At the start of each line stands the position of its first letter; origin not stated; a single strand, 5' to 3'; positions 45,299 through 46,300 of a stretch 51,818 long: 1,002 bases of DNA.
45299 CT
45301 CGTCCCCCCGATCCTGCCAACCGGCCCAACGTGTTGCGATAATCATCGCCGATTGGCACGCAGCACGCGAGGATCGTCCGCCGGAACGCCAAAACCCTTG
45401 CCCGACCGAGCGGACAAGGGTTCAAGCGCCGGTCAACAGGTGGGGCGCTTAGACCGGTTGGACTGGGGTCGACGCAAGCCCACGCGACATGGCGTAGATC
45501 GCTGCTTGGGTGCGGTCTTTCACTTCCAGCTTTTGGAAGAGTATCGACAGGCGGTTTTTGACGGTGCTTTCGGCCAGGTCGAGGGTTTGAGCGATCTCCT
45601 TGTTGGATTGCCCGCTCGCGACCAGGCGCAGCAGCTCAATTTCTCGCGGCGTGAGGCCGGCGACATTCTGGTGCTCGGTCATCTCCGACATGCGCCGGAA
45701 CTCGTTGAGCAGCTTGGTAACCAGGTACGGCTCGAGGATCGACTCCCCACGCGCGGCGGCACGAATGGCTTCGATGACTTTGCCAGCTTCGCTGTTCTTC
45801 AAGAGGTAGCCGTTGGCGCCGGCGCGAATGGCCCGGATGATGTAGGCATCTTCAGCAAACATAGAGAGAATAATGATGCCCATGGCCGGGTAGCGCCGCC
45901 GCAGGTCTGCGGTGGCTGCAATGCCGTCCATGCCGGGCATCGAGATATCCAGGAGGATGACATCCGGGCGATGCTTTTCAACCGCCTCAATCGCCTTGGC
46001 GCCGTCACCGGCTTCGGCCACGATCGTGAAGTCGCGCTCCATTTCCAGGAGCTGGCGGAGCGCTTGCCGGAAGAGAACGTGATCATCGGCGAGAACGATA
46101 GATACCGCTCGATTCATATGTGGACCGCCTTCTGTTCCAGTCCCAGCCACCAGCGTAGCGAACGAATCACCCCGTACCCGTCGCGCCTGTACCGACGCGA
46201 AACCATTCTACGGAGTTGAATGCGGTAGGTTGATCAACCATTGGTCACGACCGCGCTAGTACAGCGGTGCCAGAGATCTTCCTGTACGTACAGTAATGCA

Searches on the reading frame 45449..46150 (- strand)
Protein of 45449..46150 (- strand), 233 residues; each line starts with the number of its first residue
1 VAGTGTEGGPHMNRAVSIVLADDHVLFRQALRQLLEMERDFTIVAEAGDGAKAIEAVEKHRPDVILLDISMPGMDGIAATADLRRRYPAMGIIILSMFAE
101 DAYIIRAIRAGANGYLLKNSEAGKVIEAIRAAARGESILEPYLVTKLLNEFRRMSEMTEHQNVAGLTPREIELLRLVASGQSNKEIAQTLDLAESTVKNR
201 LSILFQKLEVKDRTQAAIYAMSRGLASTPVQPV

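Call 70: search_protein_families(library=pfam, proteins=[window:45449-46150:-], max_evalue=0.00001)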
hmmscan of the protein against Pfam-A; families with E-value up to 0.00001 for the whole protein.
window:45449-46150:- (233 aa): 3 families
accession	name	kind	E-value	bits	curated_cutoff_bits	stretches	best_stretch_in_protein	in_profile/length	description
PF00072.30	Response_reg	-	1.9e-31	108.9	30.2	1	18-130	1-111/111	Response regulator receiver domain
PF00196.25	GerE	-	2.3e-18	66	23.5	1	166-220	3-57/57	Bacterial regulatory proteins, luxR family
PF08281.18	Sigma70_r4_2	-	7.7e-06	25.9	25.7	0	164-202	9-48/54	Sigma-70, region 4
